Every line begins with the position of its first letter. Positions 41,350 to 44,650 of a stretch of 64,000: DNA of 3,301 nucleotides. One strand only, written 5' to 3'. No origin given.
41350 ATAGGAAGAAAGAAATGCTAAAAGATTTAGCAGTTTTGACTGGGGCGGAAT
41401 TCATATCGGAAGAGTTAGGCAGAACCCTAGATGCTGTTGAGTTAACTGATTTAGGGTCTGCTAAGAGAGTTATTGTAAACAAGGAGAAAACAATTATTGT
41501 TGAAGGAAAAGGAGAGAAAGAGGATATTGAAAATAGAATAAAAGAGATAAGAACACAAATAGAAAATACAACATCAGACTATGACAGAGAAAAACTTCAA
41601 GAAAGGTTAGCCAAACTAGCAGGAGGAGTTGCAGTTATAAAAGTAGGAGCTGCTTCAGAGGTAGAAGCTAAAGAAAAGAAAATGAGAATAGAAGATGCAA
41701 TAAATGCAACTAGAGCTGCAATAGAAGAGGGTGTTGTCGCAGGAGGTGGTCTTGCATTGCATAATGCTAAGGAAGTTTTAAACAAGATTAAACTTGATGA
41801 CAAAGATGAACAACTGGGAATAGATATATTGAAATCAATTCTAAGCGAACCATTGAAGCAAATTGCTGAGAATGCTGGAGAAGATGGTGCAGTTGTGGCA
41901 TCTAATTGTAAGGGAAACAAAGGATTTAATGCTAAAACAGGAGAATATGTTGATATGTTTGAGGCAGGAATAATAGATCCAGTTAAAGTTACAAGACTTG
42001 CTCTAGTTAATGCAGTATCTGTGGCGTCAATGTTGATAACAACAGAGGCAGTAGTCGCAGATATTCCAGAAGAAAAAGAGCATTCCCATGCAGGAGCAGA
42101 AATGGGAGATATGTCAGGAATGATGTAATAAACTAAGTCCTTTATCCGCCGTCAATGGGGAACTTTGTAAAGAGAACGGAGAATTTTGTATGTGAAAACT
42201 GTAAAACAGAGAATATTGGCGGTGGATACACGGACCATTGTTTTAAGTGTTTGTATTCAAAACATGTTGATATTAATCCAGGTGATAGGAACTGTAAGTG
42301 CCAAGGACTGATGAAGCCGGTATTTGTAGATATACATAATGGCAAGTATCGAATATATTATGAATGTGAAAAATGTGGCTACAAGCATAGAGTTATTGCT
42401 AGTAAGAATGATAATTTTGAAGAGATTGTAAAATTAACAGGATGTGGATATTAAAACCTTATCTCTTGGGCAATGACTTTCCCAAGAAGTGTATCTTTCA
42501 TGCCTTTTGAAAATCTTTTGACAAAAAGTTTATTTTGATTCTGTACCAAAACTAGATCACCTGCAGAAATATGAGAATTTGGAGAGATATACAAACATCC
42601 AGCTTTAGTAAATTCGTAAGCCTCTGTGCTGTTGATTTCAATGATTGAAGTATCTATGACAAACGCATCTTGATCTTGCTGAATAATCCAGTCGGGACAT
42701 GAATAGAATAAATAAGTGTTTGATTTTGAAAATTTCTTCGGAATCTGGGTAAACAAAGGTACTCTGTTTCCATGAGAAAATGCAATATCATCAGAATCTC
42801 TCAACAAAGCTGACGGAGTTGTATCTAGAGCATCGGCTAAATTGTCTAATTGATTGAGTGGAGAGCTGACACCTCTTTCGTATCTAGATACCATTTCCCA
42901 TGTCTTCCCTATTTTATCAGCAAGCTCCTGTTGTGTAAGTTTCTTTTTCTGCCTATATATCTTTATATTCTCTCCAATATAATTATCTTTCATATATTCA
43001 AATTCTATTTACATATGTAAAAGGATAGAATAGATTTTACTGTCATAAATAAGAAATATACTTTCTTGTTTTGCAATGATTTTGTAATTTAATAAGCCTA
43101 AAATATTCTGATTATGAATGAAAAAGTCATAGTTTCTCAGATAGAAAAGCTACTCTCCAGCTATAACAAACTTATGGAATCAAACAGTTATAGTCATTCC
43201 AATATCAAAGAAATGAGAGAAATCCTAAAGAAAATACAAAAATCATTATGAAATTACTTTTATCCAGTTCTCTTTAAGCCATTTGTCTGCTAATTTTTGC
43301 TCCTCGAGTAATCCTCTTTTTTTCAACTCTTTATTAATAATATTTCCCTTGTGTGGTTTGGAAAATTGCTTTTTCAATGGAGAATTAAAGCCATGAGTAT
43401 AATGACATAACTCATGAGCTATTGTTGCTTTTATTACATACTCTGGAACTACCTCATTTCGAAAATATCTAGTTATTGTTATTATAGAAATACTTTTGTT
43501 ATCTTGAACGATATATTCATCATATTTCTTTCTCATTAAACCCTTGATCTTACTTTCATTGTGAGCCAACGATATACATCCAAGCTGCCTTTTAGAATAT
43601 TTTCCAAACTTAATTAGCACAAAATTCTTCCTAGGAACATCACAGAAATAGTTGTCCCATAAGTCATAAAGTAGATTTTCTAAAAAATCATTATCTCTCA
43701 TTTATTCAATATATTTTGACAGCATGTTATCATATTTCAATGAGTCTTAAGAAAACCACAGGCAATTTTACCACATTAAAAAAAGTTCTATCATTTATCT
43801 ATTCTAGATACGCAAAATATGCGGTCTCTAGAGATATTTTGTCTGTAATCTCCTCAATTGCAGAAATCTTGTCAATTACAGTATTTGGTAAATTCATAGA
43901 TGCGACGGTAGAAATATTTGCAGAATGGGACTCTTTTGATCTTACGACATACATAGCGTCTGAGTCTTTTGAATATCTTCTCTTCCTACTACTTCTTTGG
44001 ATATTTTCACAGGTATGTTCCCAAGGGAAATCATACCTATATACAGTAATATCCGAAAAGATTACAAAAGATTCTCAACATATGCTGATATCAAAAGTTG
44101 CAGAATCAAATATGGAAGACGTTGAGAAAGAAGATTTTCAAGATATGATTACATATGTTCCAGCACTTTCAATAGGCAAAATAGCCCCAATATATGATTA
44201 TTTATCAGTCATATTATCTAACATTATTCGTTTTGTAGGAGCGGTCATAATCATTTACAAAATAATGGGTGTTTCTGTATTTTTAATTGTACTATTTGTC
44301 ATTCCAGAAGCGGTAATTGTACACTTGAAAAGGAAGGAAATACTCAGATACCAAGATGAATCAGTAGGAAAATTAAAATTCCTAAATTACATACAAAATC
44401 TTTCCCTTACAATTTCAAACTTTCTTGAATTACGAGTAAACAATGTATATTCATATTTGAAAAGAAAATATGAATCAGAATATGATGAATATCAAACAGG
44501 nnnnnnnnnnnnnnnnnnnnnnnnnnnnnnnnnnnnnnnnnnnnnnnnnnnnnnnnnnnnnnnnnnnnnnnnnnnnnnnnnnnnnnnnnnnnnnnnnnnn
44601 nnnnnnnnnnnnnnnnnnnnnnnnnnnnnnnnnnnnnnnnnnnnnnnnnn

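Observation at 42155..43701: XRE-S24 repressor with perfect palindromic operator adjacent to a HExxH metallopeptidase: possible ImmR/ImmA-like or LexA-type control module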

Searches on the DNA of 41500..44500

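Call 80: search_rna_families(source=window, start=41500, end=44500, threshold=evalue, max_evalue=1)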
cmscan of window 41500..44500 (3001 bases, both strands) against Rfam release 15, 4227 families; matches with E-value up to 1: 1.
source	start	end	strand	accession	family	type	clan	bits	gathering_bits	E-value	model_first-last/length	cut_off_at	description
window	41985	42025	-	RF03023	rpfG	Gene; sRNA;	-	18.4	75.9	0.85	1-85/85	no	rpfG RNA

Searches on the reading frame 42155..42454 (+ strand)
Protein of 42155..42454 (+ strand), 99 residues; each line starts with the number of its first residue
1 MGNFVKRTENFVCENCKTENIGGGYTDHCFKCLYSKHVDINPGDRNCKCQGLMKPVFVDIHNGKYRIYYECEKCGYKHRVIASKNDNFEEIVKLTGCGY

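Call 3: search_protein_families(library=pfam, proteins=[window:42155-42454:+], max_evalue=1)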
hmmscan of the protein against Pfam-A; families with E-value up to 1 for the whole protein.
window:42155-42454:+ (99 aa): 5 families
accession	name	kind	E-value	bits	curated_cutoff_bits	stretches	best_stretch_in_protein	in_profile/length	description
PF12647.12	RNHCP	-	3.4e-21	75.5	24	1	9-90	2-88/90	RNHCP domain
PF08209.17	Sgf11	-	0.013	15.4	26.4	1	9-33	3-27/33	Sgf11 (transcriptional regulation protein)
PF23455.1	DUF7129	-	0.11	12.8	30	1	66-79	9-22/45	Domain of unknown function (DUF7129)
PF14319.11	Zn_Tnp_IS91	-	0.24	11.9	26.3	1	14-53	27-66/90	Transposase zinc-binding domain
PF12760.12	Zn_ribbon_IS1595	-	0.92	10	25.4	0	48-76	23-45/46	Transposase zinc-ribbon domain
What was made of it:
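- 42155..42454 (+): RNHCP-domain zinc-ribbon protein (99 aa), convergent with the repressor and overlapping it by 4 nt. Not part of the core module. PF12647 E 3.4e-21 (call 3).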

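Call 4: search_protein_families(library=ncbifam, proteins=[window:42155-42454:+], max_evalue=1)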
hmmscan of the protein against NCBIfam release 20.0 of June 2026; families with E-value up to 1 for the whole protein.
window:42155-42454:+ (99 aa): 3 families
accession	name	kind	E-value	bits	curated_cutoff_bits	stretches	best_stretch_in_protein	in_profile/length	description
TIGR00127.1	nadp_idh_euk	equivalog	0.064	11.8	397.15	1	48-82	217-251/409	isocitrate dehydrogenase (NADP(+))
NF033497.1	rubre_like_arch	subfamily_domain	0.098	12.4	32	0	69-77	1-9/34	rubrerythrin-like domain-containing protein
TIGR04104.1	cxxc_20_cxxc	subfamily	0.35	11.3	45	0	5-20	20-35/93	TIGR04104 family putative zinc finger protein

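Call 75: search_protein_families(library=phrogs, proteins=[window:42155-42454:+], max_evalue=0.01)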
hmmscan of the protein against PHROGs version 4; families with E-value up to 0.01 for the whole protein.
window:42155-42454:+ (99 aa): 0 families

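Call 76: search_protein_families(library=padloc, proteins=[window:42155-42454:+], max_evalue=0.01)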
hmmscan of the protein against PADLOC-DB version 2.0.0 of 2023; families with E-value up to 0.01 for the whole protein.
window:42155-42454:+ (99 aa): 0 families
